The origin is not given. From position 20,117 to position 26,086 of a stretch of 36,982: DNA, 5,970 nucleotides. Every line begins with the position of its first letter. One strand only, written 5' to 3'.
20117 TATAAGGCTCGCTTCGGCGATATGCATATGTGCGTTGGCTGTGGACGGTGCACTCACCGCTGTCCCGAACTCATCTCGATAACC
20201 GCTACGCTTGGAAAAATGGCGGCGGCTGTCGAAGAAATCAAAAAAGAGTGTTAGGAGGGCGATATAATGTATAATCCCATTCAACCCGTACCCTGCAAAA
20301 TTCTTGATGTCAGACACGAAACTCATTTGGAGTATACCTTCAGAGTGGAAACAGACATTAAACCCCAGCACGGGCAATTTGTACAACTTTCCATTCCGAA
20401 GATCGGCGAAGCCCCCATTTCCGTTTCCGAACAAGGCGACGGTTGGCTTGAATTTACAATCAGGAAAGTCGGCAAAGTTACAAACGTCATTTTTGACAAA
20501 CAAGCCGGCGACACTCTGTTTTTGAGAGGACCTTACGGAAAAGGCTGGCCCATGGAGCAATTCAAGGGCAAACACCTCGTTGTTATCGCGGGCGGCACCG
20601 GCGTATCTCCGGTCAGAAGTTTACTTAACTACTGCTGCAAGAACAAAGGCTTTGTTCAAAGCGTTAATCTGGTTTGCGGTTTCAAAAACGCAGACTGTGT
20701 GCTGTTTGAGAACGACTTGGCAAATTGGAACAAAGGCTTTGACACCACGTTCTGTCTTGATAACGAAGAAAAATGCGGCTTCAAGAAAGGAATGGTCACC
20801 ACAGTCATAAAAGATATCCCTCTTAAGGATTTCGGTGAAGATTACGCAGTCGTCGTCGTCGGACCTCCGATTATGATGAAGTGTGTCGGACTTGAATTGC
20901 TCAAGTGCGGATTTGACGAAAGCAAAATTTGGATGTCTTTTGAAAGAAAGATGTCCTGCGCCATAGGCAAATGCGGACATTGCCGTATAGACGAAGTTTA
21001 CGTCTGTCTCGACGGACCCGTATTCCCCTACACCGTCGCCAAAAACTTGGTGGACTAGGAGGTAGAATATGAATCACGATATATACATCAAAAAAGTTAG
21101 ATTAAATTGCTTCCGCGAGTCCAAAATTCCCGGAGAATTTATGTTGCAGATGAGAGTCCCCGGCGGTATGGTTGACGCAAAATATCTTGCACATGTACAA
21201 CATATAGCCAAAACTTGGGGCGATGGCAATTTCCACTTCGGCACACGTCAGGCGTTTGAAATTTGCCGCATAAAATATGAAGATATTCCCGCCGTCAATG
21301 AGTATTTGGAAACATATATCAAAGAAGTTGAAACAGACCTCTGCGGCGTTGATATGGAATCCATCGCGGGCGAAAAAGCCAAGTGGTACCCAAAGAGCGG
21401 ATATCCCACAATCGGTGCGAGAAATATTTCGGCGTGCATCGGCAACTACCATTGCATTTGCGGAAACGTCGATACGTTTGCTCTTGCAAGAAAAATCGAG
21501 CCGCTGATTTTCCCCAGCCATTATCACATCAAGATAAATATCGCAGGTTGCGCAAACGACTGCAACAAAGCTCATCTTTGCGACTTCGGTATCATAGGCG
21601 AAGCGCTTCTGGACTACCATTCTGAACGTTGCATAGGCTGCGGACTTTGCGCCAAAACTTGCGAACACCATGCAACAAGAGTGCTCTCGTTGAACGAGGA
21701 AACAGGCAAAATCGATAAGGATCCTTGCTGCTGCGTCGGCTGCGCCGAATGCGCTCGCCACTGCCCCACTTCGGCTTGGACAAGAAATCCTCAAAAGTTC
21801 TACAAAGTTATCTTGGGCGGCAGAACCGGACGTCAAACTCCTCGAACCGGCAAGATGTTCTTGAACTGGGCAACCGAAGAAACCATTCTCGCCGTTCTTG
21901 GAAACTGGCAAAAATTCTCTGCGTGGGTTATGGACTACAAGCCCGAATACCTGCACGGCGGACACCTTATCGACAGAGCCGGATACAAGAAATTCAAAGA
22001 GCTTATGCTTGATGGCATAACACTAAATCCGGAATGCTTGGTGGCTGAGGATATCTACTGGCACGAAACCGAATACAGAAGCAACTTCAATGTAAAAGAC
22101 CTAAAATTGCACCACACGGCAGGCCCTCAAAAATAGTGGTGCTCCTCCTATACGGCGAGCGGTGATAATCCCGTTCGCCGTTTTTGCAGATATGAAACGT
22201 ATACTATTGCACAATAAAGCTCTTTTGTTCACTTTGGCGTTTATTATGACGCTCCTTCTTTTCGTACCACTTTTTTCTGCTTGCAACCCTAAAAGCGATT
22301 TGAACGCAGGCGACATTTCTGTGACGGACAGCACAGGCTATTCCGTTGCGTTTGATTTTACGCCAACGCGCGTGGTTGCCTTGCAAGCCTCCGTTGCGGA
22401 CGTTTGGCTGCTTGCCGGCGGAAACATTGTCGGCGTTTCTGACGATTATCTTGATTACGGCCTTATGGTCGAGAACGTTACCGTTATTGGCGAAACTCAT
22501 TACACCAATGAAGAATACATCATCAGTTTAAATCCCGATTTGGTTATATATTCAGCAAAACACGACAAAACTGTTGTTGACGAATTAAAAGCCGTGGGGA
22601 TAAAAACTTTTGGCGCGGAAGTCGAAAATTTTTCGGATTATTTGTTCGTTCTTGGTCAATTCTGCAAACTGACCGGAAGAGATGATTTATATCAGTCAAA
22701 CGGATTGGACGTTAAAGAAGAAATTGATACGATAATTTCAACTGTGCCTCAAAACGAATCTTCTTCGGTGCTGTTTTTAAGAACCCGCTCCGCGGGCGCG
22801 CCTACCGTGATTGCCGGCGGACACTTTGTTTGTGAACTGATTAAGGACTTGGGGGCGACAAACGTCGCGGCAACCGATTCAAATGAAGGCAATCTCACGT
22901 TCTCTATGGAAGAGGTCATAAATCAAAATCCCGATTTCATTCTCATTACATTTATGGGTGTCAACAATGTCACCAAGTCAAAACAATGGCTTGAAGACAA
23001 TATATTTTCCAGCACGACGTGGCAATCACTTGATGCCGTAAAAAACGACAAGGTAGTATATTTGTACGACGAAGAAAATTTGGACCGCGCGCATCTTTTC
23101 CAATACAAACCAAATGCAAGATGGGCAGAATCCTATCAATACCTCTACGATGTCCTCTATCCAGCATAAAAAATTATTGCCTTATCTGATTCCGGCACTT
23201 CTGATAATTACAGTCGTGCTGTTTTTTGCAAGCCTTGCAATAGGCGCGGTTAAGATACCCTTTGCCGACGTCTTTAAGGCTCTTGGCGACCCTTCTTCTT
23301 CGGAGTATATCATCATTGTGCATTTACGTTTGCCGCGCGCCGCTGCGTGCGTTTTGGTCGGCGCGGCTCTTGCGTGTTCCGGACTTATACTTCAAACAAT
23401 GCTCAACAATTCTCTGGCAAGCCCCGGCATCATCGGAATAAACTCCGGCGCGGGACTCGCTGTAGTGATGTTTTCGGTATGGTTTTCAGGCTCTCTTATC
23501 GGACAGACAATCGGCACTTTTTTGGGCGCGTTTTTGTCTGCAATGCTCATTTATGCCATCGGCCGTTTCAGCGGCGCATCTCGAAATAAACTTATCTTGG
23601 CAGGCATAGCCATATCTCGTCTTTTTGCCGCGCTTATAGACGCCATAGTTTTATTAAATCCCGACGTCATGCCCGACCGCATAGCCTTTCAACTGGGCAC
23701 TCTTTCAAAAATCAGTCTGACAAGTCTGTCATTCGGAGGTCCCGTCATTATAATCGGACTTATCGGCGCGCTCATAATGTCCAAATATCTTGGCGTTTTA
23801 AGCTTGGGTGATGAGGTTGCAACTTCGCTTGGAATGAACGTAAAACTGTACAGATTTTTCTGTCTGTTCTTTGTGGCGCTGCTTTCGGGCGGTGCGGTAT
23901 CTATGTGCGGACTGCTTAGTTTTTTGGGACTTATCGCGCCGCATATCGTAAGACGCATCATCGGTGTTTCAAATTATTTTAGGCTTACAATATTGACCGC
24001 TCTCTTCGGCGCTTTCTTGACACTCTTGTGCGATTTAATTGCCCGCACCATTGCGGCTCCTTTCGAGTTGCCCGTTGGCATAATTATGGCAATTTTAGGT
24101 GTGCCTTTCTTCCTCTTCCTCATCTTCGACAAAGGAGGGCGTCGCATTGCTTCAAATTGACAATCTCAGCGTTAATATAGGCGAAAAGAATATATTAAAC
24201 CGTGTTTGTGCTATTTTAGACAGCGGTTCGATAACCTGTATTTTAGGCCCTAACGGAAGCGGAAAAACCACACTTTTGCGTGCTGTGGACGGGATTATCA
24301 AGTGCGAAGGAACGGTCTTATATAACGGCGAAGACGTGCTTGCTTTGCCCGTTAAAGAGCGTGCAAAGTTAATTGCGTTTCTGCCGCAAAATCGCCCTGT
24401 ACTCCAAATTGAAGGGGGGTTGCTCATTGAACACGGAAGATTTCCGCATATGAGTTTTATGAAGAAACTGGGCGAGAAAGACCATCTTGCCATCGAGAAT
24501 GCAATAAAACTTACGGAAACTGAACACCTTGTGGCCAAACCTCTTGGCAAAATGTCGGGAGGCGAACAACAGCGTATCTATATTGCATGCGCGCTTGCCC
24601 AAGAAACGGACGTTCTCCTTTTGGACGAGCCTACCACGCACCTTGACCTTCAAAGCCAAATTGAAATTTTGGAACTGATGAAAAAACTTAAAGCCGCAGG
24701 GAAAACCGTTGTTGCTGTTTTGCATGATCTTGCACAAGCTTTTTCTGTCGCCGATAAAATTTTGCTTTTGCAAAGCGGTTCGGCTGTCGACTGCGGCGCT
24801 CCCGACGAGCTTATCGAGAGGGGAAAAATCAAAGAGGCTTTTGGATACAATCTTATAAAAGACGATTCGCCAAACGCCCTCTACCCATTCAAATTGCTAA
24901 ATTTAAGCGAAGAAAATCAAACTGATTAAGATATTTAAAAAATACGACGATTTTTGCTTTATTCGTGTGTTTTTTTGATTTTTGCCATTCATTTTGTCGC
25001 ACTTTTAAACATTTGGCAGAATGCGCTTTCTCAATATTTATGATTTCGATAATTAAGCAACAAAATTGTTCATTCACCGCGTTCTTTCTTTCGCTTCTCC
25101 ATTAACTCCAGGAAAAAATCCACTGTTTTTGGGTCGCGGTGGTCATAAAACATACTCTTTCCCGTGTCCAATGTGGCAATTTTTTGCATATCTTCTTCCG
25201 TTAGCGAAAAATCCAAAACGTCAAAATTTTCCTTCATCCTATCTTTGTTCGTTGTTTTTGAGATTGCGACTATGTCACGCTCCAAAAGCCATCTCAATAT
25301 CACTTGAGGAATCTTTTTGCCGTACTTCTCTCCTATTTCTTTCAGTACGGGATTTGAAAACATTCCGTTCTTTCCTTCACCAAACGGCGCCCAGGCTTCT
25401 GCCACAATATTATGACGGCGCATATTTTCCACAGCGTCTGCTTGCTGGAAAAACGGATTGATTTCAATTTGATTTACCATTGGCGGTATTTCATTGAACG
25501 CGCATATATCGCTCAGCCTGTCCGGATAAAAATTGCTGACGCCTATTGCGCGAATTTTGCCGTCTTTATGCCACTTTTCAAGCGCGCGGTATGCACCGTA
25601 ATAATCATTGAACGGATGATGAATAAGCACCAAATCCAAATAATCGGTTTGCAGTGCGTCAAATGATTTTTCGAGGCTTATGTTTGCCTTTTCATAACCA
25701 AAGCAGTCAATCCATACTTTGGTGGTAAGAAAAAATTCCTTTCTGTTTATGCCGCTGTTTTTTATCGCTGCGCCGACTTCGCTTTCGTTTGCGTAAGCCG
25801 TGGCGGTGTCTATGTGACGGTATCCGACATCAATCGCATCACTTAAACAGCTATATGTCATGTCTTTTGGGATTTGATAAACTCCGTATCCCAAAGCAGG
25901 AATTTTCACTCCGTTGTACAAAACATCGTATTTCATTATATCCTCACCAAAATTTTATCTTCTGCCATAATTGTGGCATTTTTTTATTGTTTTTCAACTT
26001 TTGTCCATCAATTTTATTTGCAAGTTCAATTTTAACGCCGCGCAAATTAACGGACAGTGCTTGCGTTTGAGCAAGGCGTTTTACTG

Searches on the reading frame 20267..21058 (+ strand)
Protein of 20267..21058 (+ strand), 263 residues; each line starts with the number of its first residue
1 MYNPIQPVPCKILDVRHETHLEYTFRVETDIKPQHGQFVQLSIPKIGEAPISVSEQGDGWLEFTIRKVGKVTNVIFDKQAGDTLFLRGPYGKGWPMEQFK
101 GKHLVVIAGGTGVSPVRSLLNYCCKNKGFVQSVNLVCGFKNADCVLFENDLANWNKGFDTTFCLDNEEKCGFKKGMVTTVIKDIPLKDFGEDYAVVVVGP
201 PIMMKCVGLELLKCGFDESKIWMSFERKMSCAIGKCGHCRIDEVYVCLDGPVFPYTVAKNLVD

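Call 5: search_protein_families(library=pfam, proteins=[window:20267-21058:+])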
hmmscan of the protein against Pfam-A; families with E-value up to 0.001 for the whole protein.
window:20267-21058:+ (263 aa): 2 families
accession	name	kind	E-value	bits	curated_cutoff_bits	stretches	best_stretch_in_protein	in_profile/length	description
PF00175.26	NAD_binding_1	-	8.4e-12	46.2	22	1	107-207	2-107/109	Oxidoreductase NAD-binding domain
PF10418.14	DHODB_Fe-S_bind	-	2.7e-09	37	23.9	1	226-255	1-37/41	Iron-sulfur cluster binding domain of dihydroorotate dehydrogenase B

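Call 60: search_protein_families(library=ncbifam, proteins=[window:20267-21058:+], max_evalue=0.00001)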
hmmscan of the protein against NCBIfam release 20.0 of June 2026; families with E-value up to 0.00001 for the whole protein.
window:20267-21058:+ (263 aa): 22 families
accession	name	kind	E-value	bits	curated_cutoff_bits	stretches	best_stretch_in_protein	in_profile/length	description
TIGR02911.1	sulfite_red_B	equivalog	2.9e-102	341.2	288.6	1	7-263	5-261/261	anaerobic sulfite reductase subunit AsrB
NF006220.0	PRK08345.1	subfamily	2.1e-53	181.5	395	1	4-255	7-284/294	cytochrome-c3 hydrogenase subunit gamma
NF000796.0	PRK00054.1-1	equivalog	6.1e-46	156.7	224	1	7-254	3-231/254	dihydroorotate dehydrogenase electron transfer subunit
NF040830.1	sulfhyd_ShyC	equivalog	1.5e-42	145.7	600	1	3-257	2-280/288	NAD(P)-dependent hydrogenase/sulfhydrogenase 2 subunit gamma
NF040835.1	sulfhyd_HydG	equivalog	1.6e-41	142.5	650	1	34-255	51-281/292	NADPH-dependent hydrogenase/sulfhydrogenase 1 subunit gamma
NF000798.0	PRK00054.1-3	equivalog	4.3e-25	88.8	219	1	22-253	20-237/244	dihydroorotate dehydrogenase electron transfer subunit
NF000799.0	PRK00054.1-4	equivalog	1e-24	87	314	1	34-255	34-253/258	dihydroorotate dehydrogenase electron transfer subunit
NF004862.0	PRK06222.1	subfamily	1.9e-23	83.3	220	1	33-253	28-243/281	sulfide/dihydroorotate dehydrogenase-like FAD/NAD-binding protein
NF009414.0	PRK12778.1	equivalog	1.4e-21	76.5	1103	1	34-253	29-243/752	bifunctional dihydroorotate dehydrogenase B NAD binding subunit/NADPH-dependent glutamate synthase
NF000797.0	PRK00054.1-2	equivalog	4e-21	75.4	270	1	33-254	42-261/267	dihydroorotate dehydrogenase electron transfer subunit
NF040810.1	BenC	equivalog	1.1e-17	64.2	430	1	20-220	119-324/333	benzoate 1,2-dioxygenase electron transfer component BenC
NF009415.0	PRK12779.1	equivalog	3.2e-15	55.1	1519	1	33-242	677-894/944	putative bifunctional glutamate synthase subunit beta/2-polyprenylphenol hydroxylase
NF009413.0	PRK12775.1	equivalog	1.5e-13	49.5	1895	1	34-253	29-243/1006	putative trifunctional 2-polyprenylphenol hydroxylase/glutamate synthase subunit beta/ferritin domain-containing protein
NF052252.1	flav_redu_LuxG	exception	2.6e-11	43.1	340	1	75-209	76-211/232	flavin mononucleotide reductase LuxG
NF045803.1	MethMoxFADbindMmoC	equivalog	1.4e-10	40.5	500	1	28-222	135-336/343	aromatic/alkene monooxygenase hydroxylase FAD-binding subunit MmoC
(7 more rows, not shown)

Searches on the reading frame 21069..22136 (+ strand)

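Call 5: search_protein_families(library=pfam, proteins=[window:21069-22136:+])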
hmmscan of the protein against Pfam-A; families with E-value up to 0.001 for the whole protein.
window:21069-22136:+ (355 aa): 5 families
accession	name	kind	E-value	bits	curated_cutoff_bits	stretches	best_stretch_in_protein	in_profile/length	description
PF01077.27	NIR_SIR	-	7.8e-17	61.6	27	1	117-313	5-150/158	Nitrite and sulphite reductase 4Fe-4S domain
PF03460.22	NIR_SIR_ferr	-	9.5e-14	51.3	24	1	22-81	7-67/69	Nitrite/Sulfite reductase ferredoxin-like half domain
PF00037.32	Fer4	-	5.6e-07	29.6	21.1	1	184-202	4-22/24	4Fe-4S binding domain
PF12838.12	Fer4_7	-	2.1e-06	28.5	27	1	187-236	1-52/52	4Fe-4S dicluster domain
PF14697.11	Fer4_21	-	4.4e-06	27.2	35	1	184-234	4-53/59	4Fe-4S dicluster domain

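Call 60: search_protein_families(library=ncbifam, proteins=[window:21069-22136:+], max_evalue=0.00001)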
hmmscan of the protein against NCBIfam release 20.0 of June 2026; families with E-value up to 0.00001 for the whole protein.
window:21069-22136:+ (355 aa): 11 families
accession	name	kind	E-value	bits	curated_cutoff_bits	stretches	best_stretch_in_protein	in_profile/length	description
TIGR02912.1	sulfite_red_C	equivalog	2.6e-101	338.8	324.1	1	4-331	1-314/314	sulfite reductase subunit C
NF007125.0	PRK09566.1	equivalog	1.7e-14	53.1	594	1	13-82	55-125/513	ferredoxin--nitrite reductase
NF010029.0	PRK13504.1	equivalog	1.4e-11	43.5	457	1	23-81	79-137/575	NADPH-dependent assimilatory sulfite reductase hemoprotein subunit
TIGR02374.1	nitri_red_nirB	equivalog_domain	1e-08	34.1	578.35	1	26-177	562-692/794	nitrite reductase large subunit NirB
TIGR02041.1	CysI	equivalog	2.1e-08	33.1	756.55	0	23-81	61-119/541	assimilatory sulfite reductase (NADPH) hemoprotein subunit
NF040864.1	HgcB_ferredoxin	equivalog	1.4e-07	31.2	99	1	180-237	8-61/93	mercury methylation ferredoxin HgcB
TIGR02042.1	sir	equivalog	2.1e-07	29.4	731.5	0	18-76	64-122/581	sulfite reductase, ferredoxin dependent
TIGR02064.1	dsrA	equivalog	4.8e-07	29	392.85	1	117-312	154-365/402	dissimilatory-type sulfite reductase subunit alpha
TIGR02066.1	dsrB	equivalog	1.2e-06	27.8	341.5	1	31-312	38-310/341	dissimilatory-type sulfite reductase subunit beta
NF007126.0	PRK09567.1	equivalog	4.9e-06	25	523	0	23-80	116-173/595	NirA family protein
NF004544.0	PRK05888.2-6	equivalog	6.7e-06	25.8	457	0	179-236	73-135/220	NADH-quinone oxidoreductase subunit NuoI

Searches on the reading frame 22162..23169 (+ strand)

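Call 5: search_protein_families(library=pfam, proteins=[window:22162-23169:+])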
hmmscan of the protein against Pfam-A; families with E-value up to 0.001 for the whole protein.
window:22162-23169:+ (335 aa): 1 family
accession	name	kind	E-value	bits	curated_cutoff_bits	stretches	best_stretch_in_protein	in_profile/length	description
PF01497.23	Peripla_BP_2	-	9.5e-21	74.7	27.5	1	71-302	1-232/235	Periplasmic binding protein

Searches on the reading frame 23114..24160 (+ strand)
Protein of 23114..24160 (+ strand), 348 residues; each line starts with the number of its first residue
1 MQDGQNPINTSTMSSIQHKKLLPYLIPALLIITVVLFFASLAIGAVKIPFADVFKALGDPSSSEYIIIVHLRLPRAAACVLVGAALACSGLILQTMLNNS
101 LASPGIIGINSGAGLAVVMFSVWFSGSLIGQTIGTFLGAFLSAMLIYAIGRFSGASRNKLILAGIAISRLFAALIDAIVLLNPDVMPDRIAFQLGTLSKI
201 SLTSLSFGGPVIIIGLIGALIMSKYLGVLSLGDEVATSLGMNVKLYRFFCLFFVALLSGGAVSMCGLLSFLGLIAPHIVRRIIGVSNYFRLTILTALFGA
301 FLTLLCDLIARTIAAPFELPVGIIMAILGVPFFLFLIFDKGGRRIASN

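Call 5: search_protein_families(library=pfam, proteins=[window:23114-24160:+])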
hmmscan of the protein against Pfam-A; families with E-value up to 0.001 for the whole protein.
window:23114-24160:+ (348 aa): 1 family
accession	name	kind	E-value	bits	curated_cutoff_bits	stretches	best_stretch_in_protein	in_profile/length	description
PF01032.23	FecCD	-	2.7e-86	289.9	26.5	1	33-337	2-309/311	FecCD transport family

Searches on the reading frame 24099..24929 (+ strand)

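Call 5: search_protein_families(library=pfam, proteins=[window:24099-24929:+])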
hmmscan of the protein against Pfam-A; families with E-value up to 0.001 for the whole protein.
window:24099-24929:+ (276 aa): 9 families
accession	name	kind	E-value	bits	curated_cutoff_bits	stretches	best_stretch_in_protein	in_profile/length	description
PF00005.33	ABC_tran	-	6.8e-25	88.7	25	1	36-180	4-137/137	ABC transporter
PF13304.12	AAA_21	-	1.6e-14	55.1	27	2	94-205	179-294/304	AAA domain, putative AbiEii toxin, Type IV TA system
PF02463.25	SMC_N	-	7.1e-07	29.3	40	1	31-199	12-188/220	RecF/RecN/SMC N terminal domain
PF13476.12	AAA_23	-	9.1e-06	26.9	27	1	43-63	19-39/201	AAA domain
PF13175.12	AAA_15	-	1.3e-05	25.5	32.1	0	43-66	24-46/374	AAA ATPase domain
PF13555.12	AAA_29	-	6.1e-05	23.1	27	1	42-76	22-55/61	P-loop containing region of AAA domain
PF09818.15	ABC_ATPase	-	6.1e-05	22.6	23.2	0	41-64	78-100/283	P-loop domain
PF13604.12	AAA_30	-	6.3e-05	23.2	27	0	36-71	10-46/191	AAA domain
PF25199.1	nSTAND_NTPase5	-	0.00047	20.4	34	0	41-63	39-61/145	Novel STAND NTPase 5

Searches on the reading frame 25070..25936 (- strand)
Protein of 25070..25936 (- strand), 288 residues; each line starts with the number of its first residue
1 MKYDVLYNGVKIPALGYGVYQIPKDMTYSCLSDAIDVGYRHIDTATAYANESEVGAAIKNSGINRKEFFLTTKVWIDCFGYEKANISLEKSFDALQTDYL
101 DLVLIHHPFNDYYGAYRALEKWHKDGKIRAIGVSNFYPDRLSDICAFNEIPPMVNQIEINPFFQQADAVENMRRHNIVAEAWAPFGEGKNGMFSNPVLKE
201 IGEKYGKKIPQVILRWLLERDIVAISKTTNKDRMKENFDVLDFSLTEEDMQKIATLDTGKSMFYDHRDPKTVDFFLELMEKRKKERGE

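Call 5: search_protein_families(library=pfam, proteins=[window:25070-25936:-])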
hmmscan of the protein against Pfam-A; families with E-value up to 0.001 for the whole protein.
window:25070-25936:- (288 aa): 1 family
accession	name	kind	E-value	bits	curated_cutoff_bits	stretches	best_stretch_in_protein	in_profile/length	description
PF00248.27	Aldo_ket_red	-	6.6e-49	167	24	1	21-256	15-289/291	Aldo/keto reductase family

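Call 60: search_protein_families(library=ncbifam, proteins=[window:25070-25936:-], max_evalue=0.00001)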
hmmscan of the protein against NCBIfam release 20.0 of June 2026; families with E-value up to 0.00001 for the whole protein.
window:25070-25936:- (288 aa): 5 families
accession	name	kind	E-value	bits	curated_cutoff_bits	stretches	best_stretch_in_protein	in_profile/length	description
NF008598.0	PRK11565.1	equivalog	2.6e-70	236.7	425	1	6-263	9-267/275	2,5-didehydrogluconate reductase DkgA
NF008377.0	PRK11172.1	equivalog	7.5e-56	189.3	327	1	11-260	2-254/267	2,5-didehydrogluconate reductase DkgB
NF049922.1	MethglyxlRedYdjG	equivalog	1.4e-13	50.5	550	0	32-188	43-223/326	NADH-dependent methylglyoxal reductase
NF007695.0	PRK10376.1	subfamily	9.6e-12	44.6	280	1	16-257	29-287/290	oxidoreductase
TIGR01293.1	Kv_beta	subfamily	8.1e-10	38.2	365.4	1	8-165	9-186/319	voltage-dependent potassium channel subunit beta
